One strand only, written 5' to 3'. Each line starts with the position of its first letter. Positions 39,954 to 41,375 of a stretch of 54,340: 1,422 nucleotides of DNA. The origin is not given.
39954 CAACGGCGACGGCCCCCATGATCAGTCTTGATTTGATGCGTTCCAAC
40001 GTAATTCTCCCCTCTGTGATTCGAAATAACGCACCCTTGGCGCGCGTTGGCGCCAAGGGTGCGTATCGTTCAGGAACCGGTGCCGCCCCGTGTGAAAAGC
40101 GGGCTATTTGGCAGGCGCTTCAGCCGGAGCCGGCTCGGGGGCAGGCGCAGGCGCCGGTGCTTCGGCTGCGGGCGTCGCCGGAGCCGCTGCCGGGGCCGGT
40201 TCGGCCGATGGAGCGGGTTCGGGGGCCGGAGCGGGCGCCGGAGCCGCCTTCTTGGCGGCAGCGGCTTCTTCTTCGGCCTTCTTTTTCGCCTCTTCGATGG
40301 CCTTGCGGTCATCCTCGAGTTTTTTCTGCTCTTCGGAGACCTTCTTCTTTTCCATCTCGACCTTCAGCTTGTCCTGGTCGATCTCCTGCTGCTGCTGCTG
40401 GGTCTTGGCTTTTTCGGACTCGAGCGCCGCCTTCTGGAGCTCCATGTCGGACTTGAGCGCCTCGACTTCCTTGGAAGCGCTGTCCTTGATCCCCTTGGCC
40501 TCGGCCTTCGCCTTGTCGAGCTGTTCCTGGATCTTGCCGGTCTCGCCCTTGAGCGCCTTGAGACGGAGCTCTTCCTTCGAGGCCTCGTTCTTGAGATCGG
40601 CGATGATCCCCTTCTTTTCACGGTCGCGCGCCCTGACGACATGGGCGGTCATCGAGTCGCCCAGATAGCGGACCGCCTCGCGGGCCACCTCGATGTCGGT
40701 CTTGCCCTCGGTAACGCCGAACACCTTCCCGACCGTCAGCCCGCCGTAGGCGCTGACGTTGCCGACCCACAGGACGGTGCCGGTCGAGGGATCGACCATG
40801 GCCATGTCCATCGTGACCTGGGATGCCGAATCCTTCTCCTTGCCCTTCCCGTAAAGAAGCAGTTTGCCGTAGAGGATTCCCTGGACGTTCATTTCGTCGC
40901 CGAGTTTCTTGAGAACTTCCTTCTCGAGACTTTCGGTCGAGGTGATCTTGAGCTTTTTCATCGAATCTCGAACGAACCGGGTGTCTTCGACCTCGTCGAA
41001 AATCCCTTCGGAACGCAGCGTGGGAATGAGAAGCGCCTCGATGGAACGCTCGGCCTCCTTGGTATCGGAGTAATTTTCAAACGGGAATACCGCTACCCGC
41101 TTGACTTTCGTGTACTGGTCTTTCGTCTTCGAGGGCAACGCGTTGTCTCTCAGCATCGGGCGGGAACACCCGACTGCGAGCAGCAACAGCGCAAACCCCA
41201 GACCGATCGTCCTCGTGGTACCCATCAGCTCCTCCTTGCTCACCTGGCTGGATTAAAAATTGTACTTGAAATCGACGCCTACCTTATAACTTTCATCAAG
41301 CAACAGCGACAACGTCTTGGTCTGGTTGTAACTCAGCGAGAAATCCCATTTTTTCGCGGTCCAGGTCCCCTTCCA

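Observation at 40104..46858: Translationally coupled protease - beta-barrel - periplasm-spanning lipoprotein module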

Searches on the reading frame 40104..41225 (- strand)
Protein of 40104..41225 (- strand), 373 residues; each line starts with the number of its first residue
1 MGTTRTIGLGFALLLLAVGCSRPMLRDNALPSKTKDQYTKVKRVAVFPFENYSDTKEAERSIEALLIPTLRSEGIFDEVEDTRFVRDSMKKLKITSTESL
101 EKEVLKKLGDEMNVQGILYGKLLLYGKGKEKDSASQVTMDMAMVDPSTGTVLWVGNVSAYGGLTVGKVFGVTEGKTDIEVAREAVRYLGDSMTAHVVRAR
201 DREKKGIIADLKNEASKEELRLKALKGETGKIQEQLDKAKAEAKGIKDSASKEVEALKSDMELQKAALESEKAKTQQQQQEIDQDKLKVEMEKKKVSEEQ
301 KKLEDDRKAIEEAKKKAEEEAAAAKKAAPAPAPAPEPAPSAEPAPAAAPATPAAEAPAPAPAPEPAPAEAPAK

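Call 3: search_protein_families(library=pfam, proteins=[window:40104-41225:-], max_evalue=0.01)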
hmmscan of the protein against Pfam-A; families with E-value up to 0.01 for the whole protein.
window:40104-41225:- (373 aa): 2 families
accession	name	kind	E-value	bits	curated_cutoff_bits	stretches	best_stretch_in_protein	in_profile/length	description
PF05643.16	GNA1162-like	-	3.9e-05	23.7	25.9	1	41-159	11-128/185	Putative lipoprotein GNA1162-like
PF13036.11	LpoB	-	0.0018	18.6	22.3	1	42-157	30-145/147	Peptidoglycan-synthase activator LpoB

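Call 4: search_protein_families(library=ncbifam, proteins=[window:40104-41225:-], max_evalue=0.01)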
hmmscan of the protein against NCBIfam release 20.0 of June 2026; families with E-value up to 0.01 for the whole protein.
window:40104-41225:- (373 aa): 2 families
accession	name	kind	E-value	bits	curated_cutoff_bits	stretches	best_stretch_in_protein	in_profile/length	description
TIGR02722.1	lp_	equivalog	0.0032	17.5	110.55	1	69-156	97-184/189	penicillin-binding protein activator LpoB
NF033838.0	PspC_subgroup_1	exception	0.0074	15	700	1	230-365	328-455/684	pneumococcal surface protein PspC, choline-binding form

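Call 29: find_homologous_proteins(query=window:40104-41225:-, max_evalue=0.001)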
Query window:40104-41225:- (373 aa): 102 proteins with E <= 0.001 among 8000 candidates.
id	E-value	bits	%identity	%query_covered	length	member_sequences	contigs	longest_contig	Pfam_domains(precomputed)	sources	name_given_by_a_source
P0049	4.6e-227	771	100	100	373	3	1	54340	-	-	-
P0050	1.1e-147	510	73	78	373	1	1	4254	-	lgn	-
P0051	6.4e-145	501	67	84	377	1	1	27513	PF05643.17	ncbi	-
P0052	1.2e-142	493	67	92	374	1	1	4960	-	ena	-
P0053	1.4e-142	493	66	90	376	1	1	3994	-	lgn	-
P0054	2.1e-142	492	68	87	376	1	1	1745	-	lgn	-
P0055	5.9e-142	491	68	87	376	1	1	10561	-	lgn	-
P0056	2.8e-141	489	66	87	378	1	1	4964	-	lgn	-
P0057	1.4e-140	486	64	88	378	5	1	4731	-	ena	-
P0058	2.4e-140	486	69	81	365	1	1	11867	-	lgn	-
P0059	1.1e-139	484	73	71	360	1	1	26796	-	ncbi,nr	ncbi:MAG: hypothetical protein HZA60_05905 [Deltaproteobacteria bacterium]|nr:hypothetical protein [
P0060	2.3e-139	482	66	88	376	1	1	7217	-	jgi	jgi:hypothetical protein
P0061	2.7e-139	482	66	88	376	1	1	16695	-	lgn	-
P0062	4.0e-139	482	70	80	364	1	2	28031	-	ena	-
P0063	4.7e-139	481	65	88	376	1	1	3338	-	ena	-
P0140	2.1e-112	394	55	92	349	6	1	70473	-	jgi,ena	-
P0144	4.0e-105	370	56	83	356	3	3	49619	-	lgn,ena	-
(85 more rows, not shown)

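Call 30: find_encoding_contigs(protein=P0140, flank=10000, max_places=1)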
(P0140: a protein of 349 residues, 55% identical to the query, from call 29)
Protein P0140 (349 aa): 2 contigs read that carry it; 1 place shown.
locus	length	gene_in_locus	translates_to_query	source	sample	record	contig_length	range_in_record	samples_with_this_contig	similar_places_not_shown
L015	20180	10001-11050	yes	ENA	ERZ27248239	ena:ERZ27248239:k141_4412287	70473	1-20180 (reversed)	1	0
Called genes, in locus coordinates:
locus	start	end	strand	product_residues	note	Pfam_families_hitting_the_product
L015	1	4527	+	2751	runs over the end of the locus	PF14522:Cytochrome_C7 (faint), PF14537:Cytochrom_c3_2 (faint), PF09699:Paired_CXXCH_1 (weak), PF09698:GSu_C4xC__C2xCH (weak), PF02369:Big_1, PF09134:Invasin_D3, PF02369:Big_1, PF09134:Invasin_D3, +2 more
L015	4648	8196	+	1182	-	PF05547:Peptidase_M6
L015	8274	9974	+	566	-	-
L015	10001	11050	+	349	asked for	-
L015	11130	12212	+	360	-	-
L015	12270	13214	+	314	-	PF08450:SGL (faint), PF13449:Phytase-like (faint), PF17170:DUF5128, PF01436:NHL (weak)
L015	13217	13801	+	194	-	PF00578:AhpC-TSA, PF08534:Redoxin, PF00085:Thioredoxin (faint), PF13098:Thioredoxin_2, PF13905:Thioredoxin_8 (weak)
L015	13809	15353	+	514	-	PF00578:AhpC-TSA, PF08534:Redoxin, PF13905:Thioredoxin_8 (weak), PF14522:Cytochrome_C7 (faint), PF09699:Paired_CXXCH_1 (weak), PF22113:Mtrc-MtrF_II-IV_dom, PF09699:Paired_CXXCH_1, PF14537:Cytochrom_c3_2 (weak)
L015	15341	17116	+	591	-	PF01590:GAF, PF13185:GAF_2, PF00990:GGDEF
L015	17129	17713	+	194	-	PF01926:MMR_HSR1, PF02421:FeoB_N, PF03193:RsgA_GTPase (faint)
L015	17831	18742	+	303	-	PF10418:DHODB_Fe-S_bind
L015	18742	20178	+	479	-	?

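Call 31: find_encoding_contigs(protein=P0144, flank=10000, max_places=1)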
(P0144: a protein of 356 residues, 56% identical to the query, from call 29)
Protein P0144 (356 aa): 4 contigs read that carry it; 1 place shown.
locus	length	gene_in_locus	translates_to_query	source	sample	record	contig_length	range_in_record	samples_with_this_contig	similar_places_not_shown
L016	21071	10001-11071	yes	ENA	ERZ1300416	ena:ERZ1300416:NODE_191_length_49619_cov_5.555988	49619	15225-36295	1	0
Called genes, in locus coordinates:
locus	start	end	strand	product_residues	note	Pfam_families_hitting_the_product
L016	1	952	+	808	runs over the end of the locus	PF02369:Big_1, PF18565:Glyco_hydro2_C5 (faint), PF02369:Big_1, PF09134:Invasin_D3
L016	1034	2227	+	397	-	-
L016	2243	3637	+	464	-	PF02310:B12-binding, PF04055:Radical_SAM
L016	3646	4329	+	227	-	PF00535:Glycos_transf_2, PF10111:Glyco_tranf_2_2 (weak), PF13641:Glyco_tranf_2_3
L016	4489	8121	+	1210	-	PF05547:Peptidase_M6 (weak), PF07494:Reg_prop (faint)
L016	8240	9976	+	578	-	-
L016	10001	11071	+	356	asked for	-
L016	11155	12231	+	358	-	PF13623:SurA_N_2 (faint), PF13624:SurA_N_3 (faint)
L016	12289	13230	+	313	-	PF08450:SGL (faint), PF13449:Phytase-like (faint), PF17170:DUF5128 (faint), PF01436:NHL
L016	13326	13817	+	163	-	PF00578:AhpC-TSA, PF08534:Redoxin, PF00085:Thioredoxin (faint), PF13098:Thioredoxin_2 (weak), PF13905:Thioredoxin_8 (weak)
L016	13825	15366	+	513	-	PF00578:AhpC-TSA, PF08534:Redoxin, PF02085:Cytochrom_CIII (faint), PF14522:Cytochrome_C7 (faint), PF22113:Mtrc-MtrF_II-IV_dom (faint), PF09699:Paired_CXXCH_1, PF14537:Cytochrom_c3_2 (weak)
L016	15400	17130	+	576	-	PF01590:GAF, PF13185:GAF_2 (weak), PF00990:GGDEF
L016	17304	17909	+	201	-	PF03193:RsgA_GTPase (faint), PF01926:MMR_HSR1, PF02421:FeoB_N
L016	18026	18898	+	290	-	PF10418:DHODB_Fe-S_bind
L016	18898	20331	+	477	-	PF14691:Fer4_20, PF01262:AlaDh_PNT_C (faint), PF07992:Pyr_redox_2, PF13450:NAD_binding_8 (weak), PF13738:Pyr_redox_3 (faint), PF00070:Pyr_redox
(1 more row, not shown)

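Call 38: search_solved_structures(query=A2, max_evalue=1)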
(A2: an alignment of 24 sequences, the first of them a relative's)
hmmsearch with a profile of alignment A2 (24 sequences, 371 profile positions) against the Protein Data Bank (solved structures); distinct sequences matched with E-value up to 1: 21.
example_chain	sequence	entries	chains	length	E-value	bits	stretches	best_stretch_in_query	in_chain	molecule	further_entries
26fb_F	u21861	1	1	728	0.00067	22.1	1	196-339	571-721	Structural protein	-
4v8m_BT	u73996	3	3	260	0.0062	18.9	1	244-367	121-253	60S RIBOSOMAL PROTEIN L19, PUTATIVE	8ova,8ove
5t11_A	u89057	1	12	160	0.025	16.9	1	40-160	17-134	Uncharacterized protein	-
5t10_A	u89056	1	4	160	0.035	16.4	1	40-160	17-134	Uncharacterized protein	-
8arf_B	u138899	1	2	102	0.04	16.2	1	213-290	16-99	Protein Spindly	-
9h80_C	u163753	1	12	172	0.043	16.1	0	117-156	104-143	PelC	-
8hr5_A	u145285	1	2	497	0.077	15.3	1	243-323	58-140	Transposase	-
9dgr_g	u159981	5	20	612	0.085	15.1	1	283-353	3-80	Cytoplasmic dynein 1 intermediate chain 2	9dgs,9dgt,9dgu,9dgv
30dr_g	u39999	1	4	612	0.096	15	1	283-352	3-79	Isoform 2C of Cytoplasmic dynein 1 intermediate chain 2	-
6f1t_g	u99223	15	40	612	0.096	15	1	283-352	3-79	Cytoplasmic dynein 1 intermediate chain 2 | Isoform 2C of Cytoplasmic dynein 1 intermediate chain 2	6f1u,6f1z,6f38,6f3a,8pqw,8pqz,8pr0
7z8f_g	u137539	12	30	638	0.16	14.2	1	283-332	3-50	Cytoplasmic dynein 1 intermediate chain 2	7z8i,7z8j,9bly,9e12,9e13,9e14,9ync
7q5q_B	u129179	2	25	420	0.32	13.3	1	263-370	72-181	Dihydrolipoyllysine-residue succinyltransferase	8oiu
8j0s_d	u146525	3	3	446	0.35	13.1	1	224-281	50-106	Multifunctional fusion protein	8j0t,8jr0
9kmo_A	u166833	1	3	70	0.37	13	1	252-305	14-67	Spike protein S2'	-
7c53_A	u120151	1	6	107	0.43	12.8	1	223-308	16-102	Spike protein S2',pan-CoVs inhibitor EK1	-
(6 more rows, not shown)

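Call 53: predict_structure(alignment_id=A2)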
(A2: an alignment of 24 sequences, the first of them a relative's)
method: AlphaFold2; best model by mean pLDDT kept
length: 373 residues; sequences in the alignment: 24
mean_pLDDT: 79.1   pTM: 0.55
mean pLDDT of the five models: 79.1, 78.5, 77.4, 75.8, 75.8
residues with pLDDT >= 90: 166; 70-90: 104; 50-70: 71; < 50: 32
segments of 3 or more residues with pLDDT < 50: 310-332, 354-356
pLDDT, mean of each block of 10 residues (from residue 1): 80 69 74 80 93 89 94 94 91 77 90 94 87 88 92 93 65 82 94 93 90 94 93 93 92 90 87 83 77 66 52 39 36 52 53 52 65 53
secondary structure, 60 per line:
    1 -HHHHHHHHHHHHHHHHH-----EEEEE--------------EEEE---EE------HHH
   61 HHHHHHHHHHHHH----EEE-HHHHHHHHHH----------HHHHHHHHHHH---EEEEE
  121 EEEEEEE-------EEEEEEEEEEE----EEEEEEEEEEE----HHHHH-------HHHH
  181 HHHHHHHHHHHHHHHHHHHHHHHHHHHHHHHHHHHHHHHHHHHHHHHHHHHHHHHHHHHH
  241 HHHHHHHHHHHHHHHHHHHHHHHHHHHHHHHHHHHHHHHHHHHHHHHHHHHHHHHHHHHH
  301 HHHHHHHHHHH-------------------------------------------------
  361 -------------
elements in order: H2-18 E24-28 E43-46 H58-73 E78-80 H82-91 H102-112 E116-127 E135-145 E150-160 H165-169 H177-311

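Call 57: fold_search(model_id=the predicted structure, library=pdb)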
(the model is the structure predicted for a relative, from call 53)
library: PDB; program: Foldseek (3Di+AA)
matches with E <= 10: 842; with E <= 0.001: 31
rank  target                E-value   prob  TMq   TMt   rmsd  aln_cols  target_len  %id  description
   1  5t10_C                1.8e-11  1.00  0.29  0.71   5.8       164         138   18  PelC dodecamer from Paraburkholderia phytofirmans, space group P6 (released 2017-03-15)
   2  5t11_B                1.8e-11  1.00  0.28  0.67   6.9       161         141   19  PelC L103M dodecamer from Paraburkholderia phytofirmans, space group C2 (released 2017-03-15)
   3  5t10_B                2.4e-11  1.00  0.28  0.65   5.5       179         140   17  PelC dodecamer from Paraburkholderia phytofirmans, space group P6 (released 2017-03-15)
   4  5t11_E                3.0e-11  1.00  0.28  0.69   6.7       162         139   19  PelC L103M dodecamer from Paraburkholderia phytofirmans, space group C2 (released 2017-03-15)
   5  5t11_I                4.1e-11  1.00  0.31  0.80   3.8       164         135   19  PelC L103M dodecamer from Paraburkholderia phytofirmans, space group C2 (released 2017-03-15)
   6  5t11_G                4.1e-11  1.00  0.29  0.73   5.9       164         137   18  PelC L103M dodecamer from Paraburkholderia phytofirmans, space group C2 (released 2017-03-15)
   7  5t11_A                5.2e-11  1.00  0.29  0.72   5.7       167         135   18  PelC L103M dodecamer from Paraburkholderia phytofirmans, space group C2 (released 2017-03-15)
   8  5t11_F                5.6e-11  1.00  0.30  0.77   4.6       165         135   19  PelC L103M dodecamer from Paraburkholderia phytofirmans, space group C2 (released 2017-03-15)
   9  5t10_A                6.3e-11  1.00  0.30  0.81   3.4       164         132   18  PelC dodecamer from Paraburkholderia phytofirmans, space group P6 (released 2017-03-15)
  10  5t11_H                1.3e-10  1.00  0.31  0.78   3.8       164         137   19  PelC L103M dodecamer from Paraburkholderia phytofirmans, space group C2 (released 2017-03-15)
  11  5t11_C                1.5e-10  1.00  0.28  0.72   5.9       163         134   18  PelC L103M dodecamer from Paraburkholderia phytofirmans, space group C2 (released 2017-03-15)
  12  5t11_D                2.1e-10  1.00  0.27  0.71   6.6       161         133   20  PelC L103M dodecamer from Paraburkholderia phytofirmans, space group C2 (released 2017-03-15)
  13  5t11_L                2.8e-10  1.00  0.27  0.70   6.6       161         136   19  PelC L103M dodecamer from Paraburkholderia phytofirmans, space group C2 (released 2017-03-15)
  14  5t11_K                4.3e-10  1.00  0.29  0.78   4.1       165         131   18  PelC L103M dodecamer from Paraburkholderia phytofirmans, space group C2 (released 2017-03-15)
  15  9h80_A                6.6e-10  1.00  0.31  0.69   5.0       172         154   15  Structure of the outer membrane exopolysaccharide transporter PelBC (released 2025-06-11)
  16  5t0z_C                1.0e-09  1.00  0.35  0.79   3.6       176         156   14  PelC from Geobacter metallireducens (released 2017-03-15)
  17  5t0z_A                1.0e-09  1.00  0.34  0.75   4.3       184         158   15  PelC from Geobacter metallireducens (released 2017-03-15)
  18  5t0z_B                2.5e-09  1.00  0.35  0.76   4.1       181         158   14  PelC from Geobacter metallireducens (released 2017-03-15)
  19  5t0z_D                3.8e-09  1.00  0.34  0.76   4.0       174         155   14  PelC from Geobacter metallireducens (released 2017-03-15)
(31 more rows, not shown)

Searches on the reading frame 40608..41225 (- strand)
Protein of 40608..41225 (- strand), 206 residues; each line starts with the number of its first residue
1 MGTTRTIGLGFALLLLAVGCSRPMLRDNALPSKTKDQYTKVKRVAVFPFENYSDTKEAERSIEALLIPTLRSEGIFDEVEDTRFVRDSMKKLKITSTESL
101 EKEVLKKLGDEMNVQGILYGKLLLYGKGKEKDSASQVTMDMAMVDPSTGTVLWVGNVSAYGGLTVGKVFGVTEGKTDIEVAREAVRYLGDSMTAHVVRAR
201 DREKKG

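Call 78: find_related_loci(query=A5, collection=metagenome_contigs, flank=8000)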
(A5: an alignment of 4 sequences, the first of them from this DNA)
Query A5 (206 aa) in metagenome_contigs; peptide patterns used: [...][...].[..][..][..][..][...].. (x = any residue, [..] = any of these).
415 stretches matched a pattern; 56 encode a relative of the query (tblastn E <= 1e-3); 56 distinct loci.
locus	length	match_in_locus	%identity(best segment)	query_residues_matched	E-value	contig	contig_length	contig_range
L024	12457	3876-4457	34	19-203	2e-33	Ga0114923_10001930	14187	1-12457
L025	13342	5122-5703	34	19-203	2e-33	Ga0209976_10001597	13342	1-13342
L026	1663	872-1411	30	8-188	7e-30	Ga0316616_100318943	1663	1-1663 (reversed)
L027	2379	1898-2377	32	8-168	6e-29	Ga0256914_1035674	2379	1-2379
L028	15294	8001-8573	30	13-199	5e-18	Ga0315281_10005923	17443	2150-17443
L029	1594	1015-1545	32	1-186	1e-17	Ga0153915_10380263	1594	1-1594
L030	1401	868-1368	29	12-186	2e-17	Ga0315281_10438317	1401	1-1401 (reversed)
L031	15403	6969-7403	29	41-186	6e-17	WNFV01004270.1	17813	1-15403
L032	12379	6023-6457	29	41-186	8e-17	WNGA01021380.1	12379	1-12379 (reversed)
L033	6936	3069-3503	29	41-186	8e-17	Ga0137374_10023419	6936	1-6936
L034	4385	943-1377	29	41-186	8e-17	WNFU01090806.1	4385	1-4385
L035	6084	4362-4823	28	38-188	1e-15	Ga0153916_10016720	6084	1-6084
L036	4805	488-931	29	38-186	1e-15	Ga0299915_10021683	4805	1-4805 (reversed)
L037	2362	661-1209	27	14-202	1e-15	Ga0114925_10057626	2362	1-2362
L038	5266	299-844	31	11-192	4e-15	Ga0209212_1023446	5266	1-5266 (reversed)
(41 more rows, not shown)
